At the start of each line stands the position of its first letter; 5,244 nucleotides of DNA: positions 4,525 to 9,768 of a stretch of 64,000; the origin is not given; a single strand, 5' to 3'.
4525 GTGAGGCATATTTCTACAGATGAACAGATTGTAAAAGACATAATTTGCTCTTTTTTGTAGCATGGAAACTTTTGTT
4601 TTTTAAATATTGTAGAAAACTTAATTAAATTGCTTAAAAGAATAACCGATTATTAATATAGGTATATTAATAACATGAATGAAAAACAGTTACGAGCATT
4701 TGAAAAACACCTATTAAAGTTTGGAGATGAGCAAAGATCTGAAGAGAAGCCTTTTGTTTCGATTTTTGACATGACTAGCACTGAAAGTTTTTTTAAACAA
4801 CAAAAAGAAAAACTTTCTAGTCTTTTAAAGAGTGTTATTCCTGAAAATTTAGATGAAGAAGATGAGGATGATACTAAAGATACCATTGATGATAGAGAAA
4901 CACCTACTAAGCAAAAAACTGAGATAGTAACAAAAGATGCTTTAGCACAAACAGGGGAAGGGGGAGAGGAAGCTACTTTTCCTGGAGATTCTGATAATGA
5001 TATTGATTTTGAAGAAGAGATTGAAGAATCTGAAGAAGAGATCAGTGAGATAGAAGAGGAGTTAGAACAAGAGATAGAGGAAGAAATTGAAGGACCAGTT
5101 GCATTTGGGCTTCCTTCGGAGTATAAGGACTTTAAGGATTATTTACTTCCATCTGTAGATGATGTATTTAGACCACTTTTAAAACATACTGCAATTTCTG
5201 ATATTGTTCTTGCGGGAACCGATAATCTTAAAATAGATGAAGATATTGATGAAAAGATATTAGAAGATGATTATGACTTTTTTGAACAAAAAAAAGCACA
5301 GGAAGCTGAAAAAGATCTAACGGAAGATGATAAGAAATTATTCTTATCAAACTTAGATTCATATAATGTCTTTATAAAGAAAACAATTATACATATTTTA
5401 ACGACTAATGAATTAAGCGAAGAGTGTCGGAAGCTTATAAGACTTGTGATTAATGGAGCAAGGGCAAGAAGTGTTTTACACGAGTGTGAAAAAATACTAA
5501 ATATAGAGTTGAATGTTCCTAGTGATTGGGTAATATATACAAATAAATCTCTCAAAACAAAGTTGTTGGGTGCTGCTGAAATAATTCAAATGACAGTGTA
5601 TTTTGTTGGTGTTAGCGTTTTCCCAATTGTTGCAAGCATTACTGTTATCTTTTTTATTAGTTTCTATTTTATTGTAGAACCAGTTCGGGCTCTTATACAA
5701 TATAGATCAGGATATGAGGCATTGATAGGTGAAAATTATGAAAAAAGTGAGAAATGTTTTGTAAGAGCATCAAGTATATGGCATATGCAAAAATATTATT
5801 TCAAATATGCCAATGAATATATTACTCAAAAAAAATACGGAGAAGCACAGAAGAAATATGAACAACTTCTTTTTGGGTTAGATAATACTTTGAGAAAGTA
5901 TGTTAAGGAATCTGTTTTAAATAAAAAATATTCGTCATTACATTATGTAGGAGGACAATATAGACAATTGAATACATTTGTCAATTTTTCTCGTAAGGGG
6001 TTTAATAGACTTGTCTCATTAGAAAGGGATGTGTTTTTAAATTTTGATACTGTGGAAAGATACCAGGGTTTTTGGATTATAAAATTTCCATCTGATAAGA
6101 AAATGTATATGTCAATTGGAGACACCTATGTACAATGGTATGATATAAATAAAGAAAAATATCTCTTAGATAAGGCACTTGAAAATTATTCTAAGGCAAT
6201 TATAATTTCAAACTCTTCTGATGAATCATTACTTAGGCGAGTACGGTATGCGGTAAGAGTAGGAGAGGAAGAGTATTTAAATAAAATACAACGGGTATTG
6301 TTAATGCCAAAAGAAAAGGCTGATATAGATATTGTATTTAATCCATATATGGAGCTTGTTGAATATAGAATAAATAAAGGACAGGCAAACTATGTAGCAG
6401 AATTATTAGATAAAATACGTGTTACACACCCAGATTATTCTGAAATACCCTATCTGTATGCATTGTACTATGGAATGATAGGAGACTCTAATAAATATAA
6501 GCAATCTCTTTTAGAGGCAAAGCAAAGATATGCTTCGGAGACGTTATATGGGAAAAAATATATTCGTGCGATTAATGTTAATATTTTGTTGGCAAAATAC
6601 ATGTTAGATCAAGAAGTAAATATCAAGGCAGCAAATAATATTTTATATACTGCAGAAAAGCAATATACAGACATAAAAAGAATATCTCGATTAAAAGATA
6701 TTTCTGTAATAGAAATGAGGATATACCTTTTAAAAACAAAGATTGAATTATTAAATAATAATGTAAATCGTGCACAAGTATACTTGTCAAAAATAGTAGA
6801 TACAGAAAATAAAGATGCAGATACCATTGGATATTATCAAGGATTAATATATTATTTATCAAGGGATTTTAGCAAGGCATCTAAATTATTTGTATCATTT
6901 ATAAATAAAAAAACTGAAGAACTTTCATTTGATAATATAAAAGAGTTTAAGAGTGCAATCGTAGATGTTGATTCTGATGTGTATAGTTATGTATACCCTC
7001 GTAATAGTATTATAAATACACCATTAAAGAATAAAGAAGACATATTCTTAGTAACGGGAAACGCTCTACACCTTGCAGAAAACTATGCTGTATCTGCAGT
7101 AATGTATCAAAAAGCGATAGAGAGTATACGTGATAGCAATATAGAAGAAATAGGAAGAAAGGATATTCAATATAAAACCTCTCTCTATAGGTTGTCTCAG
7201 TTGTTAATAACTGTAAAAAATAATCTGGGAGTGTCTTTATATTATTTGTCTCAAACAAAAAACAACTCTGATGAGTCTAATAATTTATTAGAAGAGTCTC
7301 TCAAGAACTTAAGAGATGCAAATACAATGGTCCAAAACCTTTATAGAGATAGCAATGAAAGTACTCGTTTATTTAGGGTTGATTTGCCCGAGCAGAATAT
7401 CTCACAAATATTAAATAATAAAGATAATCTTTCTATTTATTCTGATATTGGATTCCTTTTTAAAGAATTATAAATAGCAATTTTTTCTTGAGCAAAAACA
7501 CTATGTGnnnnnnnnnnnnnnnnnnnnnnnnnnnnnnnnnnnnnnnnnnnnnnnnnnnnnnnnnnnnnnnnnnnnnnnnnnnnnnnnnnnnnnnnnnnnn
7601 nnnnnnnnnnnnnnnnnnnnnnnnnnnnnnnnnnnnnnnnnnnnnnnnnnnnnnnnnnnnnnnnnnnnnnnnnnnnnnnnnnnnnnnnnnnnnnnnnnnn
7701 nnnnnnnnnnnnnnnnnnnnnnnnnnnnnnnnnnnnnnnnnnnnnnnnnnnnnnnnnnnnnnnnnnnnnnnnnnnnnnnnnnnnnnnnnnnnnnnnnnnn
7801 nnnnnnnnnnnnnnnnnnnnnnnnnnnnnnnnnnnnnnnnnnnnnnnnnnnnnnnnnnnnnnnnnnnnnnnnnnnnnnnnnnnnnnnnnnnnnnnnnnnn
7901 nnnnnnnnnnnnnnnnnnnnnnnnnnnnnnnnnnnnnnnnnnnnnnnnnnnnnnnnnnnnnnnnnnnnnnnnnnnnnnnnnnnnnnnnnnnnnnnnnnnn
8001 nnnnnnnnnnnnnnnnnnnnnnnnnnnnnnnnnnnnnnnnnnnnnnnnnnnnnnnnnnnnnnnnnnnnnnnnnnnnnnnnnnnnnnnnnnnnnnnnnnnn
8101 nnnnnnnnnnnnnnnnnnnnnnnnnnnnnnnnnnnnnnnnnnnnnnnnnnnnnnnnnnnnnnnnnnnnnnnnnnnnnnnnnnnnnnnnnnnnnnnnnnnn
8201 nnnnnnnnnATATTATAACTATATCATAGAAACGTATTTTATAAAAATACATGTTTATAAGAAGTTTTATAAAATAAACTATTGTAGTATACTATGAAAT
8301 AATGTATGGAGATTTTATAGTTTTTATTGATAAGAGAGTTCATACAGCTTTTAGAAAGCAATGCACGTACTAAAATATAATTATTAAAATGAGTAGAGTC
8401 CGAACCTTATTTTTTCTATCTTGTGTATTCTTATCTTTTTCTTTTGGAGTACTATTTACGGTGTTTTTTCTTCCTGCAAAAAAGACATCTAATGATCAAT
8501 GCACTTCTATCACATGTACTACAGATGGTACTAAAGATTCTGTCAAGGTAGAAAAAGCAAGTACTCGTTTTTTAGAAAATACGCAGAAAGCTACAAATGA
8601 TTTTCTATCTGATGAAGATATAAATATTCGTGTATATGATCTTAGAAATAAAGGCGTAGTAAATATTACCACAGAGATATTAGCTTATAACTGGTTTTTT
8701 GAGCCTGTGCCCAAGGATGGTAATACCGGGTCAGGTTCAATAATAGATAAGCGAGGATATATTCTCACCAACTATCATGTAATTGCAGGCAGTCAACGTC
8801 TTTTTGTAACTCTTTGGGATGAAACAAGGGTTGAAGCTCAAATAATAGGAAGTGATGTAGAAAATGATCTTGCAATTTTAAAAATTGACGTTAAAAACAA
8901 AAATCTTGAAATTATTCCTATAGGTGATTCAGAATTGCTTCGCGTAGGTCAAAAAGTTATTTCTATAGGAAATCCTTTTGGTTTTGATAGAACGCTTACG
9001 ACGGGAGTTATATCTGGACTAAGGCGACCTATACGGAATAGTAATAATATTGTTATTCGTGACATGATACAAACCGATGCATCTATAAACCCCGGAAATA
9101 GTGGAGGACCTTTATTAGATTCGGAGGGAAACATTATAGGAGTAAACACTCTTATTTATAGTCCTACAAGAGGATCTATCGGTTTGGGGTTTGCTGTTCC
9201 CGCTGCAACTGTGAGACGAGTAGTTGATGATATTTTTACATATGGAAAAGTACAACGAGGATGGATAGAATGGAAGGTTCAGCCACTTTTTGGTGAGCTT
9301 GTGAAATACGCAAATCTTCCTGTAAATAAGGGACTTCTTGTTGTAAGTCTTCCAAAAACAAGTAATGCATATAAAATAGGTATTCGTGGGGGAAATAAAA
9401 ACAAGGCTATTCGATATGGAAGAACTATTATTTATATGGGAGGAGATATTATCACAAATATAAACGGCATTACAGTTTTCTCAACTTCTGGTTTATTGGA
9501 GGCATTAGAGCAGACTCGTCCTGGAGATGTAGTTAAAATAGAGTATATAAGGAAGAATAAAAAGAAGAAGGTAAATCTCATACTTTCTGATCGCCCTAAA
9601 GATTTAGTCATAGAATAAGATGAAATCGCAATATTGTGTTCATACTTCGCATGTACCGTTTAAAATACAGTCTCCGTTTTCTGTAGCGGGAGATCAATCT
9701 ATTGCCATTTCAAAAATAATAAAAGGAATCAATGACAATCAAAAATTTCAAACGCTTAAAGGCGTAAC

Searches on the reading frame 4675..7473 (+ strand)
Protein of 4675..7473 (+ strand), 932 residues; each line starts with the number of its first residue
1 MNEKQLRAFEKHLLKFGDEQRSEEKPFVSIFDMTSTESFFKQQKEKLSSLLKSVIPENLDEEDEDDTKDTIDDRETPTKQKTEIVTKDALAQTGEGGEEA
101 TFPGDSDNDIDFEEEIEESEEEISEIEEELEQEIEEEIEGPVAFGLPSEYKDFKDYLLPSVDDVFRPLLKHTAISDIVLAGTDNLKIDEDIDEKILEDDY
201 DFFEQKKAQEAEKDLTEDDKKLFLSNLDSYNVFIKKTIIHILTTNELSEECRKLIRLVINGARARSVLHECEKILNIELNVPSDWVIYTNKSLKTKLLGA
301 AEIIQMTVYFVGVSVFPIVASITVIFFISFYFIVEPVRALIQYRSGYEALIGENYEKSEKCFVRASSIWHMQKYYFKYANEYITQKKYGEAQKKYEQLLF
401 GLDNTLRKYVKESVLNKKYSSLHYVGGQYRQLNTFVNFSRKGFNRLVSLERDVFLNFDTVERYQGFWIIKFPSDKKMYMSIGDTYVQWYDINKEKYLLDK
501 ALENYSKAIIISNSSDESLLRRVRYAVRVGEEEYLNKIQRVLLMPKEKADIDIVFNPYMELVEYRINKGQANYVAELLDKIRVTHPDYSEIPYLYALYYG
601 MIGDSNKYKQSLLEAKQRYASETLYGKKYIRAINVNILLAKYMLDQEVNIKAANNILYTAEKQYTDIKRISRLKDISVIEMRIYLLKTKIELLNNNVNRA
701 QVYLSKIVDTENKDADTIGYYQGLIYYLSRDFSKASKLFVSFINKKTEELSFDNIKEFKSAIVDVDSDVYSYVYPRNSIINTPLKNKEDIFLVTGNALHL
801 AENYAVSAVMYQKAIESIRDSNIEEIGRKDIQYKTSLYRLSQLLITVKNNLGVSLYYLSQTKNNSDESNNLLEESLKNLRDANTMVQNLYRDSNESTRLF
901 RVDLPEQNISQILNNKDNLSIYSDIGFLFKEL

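Call 10: search_protein_families(library=pfam, proteins=[window:4675-7473:+], max_evalue=0.001)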
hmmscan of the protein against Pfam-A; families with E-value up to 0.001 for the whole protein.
window:4675-7473:+ (932 aa): 0 families

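Call 17: search_protein_families(library=ncbifam, proteins=[window:4675-7473:+], max_evalue=0.01)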
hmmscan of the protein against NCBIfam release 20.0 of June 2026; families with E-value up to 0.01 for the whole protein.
window:4675-7473:+ (932 aa): 1 family
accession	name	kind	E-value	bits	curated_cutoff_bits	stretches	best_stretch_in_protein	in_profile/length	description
NF047371.1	FlcA_CTERM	equivalog_domain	1.8e-62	211.7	300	2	221-746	3-503/646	periplasmic flagellar collar protein FlcA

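Call 54: find_homologous_proteins(query=window:4675-7473:+, max_evalue=1e-10)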
Query window:4675-7473:+ (932 aa): 2 proteins with E <= 1e-10 among 8000 candidates.
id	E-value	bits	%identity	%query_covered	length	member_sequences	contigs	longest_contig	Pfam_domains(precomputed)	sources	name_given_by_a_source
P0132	0.0e+0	2028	100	100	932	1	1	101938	-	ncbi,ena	-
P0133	3.0e-11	60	22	34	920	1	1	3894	-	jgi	jgi:tetratricopeptide (TPR) repeat protein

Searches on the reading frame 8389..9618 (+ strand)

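Call 10: search_protein_families(library=pfam, proteins=[window:8389-9618:+], max_evalue=0.001)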
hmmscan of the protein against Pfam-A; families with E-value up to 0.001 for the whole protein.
window:8389-9618:+ (409 aa): 3 families
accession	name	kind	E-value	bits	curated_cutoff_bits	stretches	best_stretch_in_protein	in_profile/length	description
PF13365.12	Trypsin_2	-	1.4e-34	120.3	27.6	1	114-252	1-144/144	Trypsin-like peptidase domain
PF00089.32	Trypsin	-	3.3e-18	66.7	20.6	1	114-276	27-217/220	Trypsin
PF13180.12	PDZ_2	-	2e-08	34.8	27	1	352-398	33-79/80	PDZ domain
